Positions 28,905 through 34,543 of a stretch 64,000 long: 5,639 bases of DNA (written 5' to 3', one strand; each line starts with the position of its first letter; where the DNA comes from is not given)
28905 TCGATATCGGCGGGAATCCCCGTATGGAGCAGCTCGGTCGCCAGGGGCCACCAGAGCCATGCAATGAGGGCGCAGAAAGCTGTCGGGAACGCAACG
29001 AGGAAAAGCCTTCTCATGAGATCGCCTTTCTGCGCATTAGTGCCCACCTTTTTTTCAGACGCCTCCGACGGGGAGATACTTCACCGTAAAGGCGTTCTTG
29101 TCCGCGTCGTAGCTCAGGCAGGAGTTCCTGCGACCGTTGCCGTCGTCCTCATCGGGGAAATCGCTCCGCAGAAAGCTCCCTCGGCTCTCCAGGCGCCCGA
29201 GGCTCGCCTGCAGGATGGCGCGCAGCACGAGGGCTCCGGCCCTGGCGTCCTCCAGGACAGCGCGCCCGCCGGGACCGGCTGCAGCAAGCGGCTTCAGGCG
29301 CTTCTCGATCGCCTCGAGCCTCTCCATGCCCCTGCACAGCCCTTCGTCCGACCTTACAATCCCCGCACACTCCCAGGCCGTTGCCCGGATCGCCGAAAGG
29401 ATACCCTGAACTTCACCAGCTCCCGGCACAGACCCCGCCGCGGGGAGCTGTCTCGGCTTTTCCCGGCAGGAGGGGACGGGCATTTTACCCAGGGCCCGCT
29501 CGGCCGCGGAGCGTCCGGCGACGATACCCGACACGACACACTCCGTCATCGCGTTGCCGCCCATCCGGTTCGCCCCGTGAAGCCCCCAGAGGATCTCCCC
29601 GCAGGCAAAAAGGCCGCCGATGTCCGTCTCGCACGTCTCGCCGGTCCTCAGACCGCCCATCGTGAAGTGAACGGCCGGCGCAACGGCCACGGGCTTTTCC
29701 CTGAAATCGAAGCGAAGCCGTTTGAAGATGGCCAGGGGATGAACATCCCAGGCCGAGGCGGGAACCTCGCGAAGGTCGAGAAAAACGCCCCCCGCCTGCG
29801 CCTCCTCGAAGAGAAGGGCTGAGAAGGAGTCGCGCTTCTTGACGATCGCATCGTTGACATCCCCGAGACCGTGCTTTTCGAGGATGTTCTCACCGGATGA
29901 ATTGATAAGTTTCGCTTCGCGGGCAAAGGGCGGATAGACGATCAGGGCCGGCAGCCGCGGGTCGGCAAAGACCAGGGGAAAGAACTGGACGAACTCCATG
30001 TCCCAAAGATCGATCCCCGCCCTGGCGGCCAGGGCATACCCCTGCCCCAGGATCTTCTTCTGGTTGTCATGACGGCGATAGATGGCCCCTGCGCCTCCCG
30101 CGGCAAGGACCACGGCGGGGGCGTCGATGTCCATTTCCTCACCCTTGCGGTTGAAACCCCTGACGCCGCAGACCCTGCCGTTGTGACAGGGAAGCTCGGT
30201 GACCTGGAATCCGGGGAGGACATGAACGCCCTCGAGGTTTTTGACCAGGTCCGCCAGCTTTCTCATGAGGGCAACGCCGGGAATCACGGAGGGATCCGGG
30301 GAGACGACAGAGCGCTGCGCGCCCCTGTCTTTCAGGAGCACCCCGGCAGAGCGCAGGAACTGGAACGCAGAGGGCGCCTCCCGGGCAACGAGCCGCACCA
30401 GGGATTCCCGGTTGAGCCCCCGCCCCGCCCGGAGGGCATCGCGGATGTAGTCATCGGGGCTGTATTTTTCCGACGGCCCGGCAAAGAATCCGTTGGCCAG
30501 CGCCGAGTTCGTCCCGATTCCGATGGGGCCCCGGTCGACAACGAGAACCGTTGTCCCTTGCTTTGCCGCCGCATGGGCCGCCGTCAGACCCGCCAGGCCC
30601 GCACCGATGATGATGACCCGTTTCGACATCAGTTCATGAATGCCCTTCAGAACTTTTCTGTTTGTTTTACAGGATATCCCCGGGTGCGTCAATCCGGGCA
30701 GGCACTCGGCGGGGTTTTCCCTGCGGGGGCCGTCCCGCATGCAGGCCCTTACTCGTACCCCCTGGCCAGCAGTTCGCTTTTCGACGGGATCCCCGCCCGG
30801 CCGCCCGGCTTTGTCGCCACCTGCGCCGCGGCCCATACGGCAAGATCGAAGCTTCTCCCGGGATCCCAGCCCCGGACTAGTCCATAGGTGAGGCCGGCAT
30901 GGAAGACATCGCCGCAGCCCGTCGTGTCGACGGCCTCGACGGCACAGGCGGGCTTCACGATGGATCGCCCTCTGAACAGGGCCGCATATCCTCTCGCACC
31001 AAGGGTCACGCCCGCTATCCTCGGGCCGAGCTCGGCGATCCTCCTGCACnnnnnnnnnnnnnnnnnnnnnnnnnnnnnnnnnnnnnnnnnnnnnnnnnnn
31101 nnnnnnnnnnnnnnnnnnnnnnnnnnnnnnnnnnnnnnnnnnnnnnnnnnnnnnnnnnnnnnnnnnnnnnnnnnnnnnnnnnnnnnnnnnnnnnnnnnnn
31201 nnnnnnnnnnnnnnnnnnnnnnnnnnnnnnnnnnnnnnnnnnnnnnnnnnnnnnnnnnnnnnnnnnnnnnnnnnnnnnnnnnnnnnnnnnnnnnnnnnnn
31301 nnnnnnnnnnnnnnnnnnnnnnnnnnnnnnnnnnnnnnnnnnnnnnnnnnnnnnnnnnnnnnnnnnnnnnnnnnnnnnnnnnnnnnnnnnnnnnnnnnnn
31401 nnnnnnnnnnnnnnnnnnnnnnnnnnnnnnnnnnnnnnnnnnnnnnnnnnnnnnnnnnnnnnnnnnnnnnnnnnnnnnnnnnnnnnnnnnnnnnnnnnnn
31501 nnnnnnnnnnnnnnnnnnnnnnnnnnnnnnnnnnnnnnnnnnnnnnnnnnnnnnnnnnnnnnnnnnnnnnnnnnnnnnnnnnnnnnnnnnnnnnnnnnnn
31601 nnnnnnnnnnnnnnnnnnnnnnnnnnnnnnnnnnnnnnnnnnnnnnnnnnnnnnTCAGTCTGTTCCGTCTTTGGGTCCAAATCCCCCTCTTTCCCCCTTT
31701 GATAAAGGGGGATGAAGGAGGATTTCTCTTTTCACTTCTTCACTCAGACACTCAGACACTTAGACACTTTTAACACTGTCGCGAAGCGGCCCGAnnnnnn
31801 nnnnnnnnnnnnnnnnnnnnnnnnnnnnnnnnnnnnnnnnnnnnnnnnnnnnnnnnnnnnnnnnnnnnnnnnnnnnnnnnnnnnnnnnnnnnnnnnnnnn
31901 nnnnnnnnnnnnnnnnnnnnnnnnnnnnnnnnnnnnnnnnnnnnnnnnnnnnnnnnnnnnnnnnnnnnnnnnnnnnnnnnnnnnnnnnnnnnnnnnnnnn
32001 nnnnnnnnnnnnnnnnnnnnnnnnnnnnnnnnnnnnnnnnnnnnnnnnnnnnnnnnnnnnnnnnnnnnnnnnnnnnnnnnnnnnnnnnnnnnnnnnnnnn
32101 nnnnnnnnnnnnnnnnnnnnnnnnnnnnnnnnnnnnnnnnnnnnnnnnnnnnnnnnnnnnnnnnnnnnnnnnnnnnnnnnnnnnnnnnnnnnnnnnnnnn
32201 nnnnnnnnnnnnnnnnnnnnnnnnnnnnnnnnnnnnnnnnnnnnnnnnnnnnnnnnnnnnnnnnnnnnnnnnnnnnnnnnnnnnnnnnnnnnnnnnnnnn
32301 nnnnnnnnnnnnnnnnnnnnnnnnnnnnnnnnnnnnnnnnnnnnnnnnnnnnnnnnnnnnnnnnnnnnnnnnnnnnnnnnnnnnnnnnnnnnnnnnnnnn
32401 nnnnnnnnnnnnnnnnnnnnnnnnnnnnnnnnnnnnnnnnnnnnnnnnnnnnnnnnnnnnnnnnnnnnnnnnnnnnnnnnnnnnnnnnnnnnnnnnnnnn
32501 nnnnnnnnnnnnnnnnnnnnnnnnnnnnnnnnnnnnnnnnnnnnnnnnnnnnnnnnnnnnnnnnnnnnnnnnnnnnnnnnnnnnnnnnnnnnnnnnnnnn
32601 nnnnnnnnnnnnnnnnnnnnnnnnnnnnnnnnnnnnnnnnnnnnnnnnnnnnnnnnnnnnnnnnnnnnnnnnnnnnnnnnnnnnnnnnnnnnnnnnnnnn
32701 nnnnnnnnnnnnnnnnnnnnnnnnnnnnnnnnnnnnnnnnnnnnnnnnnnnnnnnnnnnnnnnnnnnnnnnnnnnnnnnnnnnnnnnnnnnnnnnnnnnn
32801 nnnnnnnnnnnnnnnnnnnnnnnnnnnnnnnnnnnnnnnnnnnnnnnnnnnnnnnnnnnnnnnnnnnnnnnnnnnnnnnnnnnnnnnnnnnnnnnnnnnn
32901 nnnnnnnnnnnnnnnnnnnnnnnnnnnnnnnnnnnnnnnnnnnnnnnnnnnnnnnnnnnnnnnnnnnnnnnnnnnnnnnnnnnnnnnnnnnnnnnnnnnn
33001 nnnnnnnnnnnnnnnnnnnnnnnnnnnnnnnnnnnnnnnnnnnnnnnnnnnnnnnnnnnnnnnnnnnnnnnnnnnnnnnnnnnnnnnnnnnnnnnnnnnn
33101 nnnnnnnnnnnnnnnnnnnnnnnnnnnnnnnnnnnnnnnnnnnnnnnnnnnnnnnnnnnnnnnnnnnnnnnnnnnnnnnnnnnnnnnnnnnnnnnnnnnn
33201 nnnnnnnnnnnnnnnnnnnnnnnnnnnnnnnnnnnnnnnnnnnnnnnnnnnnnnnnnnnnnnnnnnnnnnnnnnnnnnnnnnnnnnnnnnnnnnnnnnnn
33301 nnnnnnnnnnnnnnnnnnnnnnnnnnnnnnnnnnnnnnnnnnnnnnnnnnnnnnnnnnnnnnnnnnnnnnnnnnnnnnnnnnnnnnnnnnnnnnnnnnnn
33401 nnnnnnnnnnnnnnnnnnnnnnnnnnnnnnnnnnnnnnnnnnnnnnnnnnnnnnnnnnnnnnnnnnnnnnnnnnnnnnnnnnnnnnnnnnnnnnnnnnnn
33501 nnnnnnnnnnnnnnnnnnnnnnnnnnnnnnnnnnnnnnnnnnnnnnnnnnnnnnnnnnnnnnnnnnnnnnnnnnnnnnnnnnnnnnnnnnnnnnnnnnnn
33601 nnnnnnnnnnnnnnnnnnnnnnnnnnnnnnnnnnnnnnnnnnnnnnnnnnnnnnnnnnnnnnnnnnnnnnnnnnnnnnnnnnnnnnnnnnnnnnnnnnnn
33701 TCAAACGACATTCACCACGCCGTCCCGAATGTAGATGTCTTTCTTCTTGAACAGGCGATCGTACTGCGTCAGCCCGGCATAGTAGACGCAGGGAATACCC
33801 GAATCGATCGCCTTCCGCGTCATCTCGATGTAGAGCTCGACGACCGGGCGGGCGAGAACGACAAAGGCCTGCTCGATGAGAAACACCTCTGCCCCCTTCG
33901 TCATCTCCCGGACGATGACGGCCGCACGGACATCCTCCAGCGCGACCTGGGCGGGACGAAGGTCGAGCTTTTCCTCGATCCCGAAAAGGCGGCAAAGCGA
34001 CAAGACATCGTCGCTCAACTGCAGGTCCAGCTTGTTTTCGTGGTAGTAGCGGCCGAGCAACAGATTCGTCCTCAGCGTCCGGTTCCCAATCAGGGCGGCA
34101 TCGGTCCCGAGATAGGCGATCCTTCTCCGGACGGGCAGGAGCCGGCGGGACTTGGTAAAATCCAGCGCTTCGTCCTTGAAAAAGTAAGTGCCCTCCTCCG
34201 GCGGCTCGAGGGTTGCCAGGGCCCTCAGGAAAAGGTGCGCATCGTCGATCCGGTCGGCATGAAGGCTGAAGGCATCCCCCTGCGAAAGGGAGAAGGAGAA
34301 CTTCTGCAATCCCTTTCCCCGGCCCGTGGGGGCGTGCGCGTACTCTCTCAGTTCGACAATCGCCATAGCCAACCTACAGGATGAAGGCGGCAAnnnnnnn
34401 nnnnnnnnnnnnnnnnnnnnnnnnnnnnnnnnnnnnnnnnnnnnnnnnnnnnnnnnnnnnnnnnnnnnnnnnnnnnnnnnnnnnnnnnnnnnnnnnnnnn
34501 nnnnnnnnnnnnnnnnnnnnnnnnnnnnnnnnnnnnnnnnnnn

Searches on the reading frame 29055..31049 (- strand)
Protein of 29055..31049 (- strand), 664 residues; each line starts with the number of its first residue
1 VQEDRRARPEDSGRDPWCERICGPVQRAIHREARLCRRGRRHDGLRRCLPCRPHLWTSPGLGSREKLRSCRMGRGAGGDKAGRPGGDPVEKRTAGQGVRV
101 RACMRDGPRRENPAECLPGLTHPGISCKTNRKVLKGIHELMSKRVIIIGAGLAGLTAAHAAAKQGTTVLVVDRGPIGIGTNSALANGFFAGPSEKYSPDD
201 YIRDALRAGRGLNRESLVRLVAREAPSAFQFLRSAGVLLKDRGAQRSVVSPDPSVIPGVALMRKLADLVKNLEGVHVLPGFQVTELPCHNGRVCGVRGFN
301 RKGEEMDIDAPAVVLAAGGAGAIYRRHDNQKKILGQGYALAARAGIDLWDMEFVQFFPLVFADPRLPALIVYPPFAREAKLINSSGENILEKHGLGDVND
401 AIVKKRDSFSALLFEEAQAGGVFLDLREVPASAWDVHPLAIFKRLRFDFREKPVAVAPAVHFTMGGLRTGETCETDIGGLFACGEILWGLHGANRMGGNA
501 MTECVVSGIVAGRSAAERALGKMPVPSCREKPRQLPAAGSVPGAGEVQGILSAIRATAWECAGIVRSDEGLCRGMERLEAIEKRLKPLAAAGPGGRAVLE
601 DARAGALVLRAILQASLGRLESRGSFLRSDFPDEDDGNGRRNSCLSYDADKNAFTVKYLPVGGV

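Call 57: search_protein_families(library=pfam, proteins=[window:29055-31049:-], max_evalue=0.00001)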
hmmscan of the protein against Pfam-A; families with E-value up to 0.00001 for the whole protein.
window:29055-31049:- (664 aa): 7 families
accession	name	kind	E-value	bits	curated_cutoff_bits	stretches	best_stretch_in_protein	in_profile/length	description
PF00890.30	FAD_binding_2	-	1.1e-47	163.6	20.4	1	145-500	2-413/414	FAD binding domain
PF01266.30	DAO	-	9.6e-13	48.8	27.9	1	144-341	1-230/353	FAD dependent oxidoreductase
PF03486.20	HI0933_like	-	1.1e-10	41.9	50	1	144-513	2-243/244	HI0933-like protein Rossmann domain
PF02910.25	Succ_DH_flav_C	-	2e-10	41.1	20.8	1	554-661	4-116/130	Fumarate reductase flavoprotein C-term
PF12831.13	FAD_oxidored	-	5.6e-10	39.5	27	1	145-318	2-145/416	FAD dependent oxidoreductase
PF07992.20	Pyr_redox_2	-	2.3e-07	31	26.1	1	144-319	2-109/291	Pyridine nucleotide-disulphide oxidoreductase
PF13450.12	NAD_binding_8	-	3.1e-07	31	21.9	1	147-179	1-32/68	NAD(P)-binding Rossmann-like domain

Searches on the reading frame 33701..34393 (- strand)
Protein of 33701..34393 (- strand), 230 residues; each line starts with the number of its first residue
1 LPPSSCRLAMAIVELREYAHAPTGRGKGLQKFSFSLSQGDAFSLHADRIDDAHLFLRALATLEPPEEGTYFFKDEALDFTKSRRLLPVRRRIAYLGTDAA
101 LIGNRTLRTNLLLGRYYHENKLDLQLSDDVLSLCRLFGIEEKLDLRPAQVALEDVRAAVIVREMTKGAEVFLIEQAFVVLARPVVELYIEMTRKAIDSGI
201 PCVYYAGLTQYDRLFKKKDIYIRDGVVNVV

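Call 6: search_protein_families(library=ncbifam, proteins=[window:33701-34393:-])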
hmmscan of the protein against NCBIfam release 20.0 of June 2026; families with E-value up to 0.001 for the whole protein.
window:33701-34393:- (230 aa): 10 families
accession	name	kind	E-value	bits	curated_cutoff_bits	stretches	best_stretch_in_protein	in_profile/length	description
NF010062.0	PRK13540.1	equivalog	7.4e-07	29.1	274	1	29-188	17-166/200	cytochrome c biogenesis protein CcmA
TIGR03608.1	L_ocin_972_ABC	subfamily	1.8e-06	27.6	254.85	1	29-172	14-157/206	putative bacteriocin export ABC transporter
TIGR02673.1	FtsE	equivalog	6.7e-06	25.9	264.85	1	13-174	2-162/214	cell division ATP-binding protein FtsE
NF047930.1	ABC_ATP_B6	equivalog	2.3e-05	23.2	670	1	57-204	46-191/510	putative B6 ABC transporter ATP-binding protein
TIGR02315.1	ABC_phnC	equivalog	8.2e-05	22.1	266.1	1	27-123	16-112/243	phosphonate ABC transporter ATP-binding protein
NF008355.0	PRK11144.1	equivalog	0.0001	21.4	434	1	57-204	42-184/353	molybdenum ABC transporter ATP-binding protein ModC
TIGR02314.1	ABC_MetN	equivalog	0.00013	21.1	499.7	1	30-181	22-172/343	methionine ABC transporter ATP-binding protein MetN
NF040933.2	ABC_arch_GlcV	equivalog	0.0002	20.3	450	1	29-180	22-172/357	glucose ABC transporter ATP-binding protein GlcV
TIGR00968.1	3a0106s01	subfamily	0.00064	19.3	342.75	1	24-182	11-163/237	sulfate ABC transporter ATP-binding protein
NF038007.1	ABC_ATP_DarD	equivalog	0.0008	18.9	375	1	23-174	15-166/218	darobactin export ABC transporter ATP-binding protein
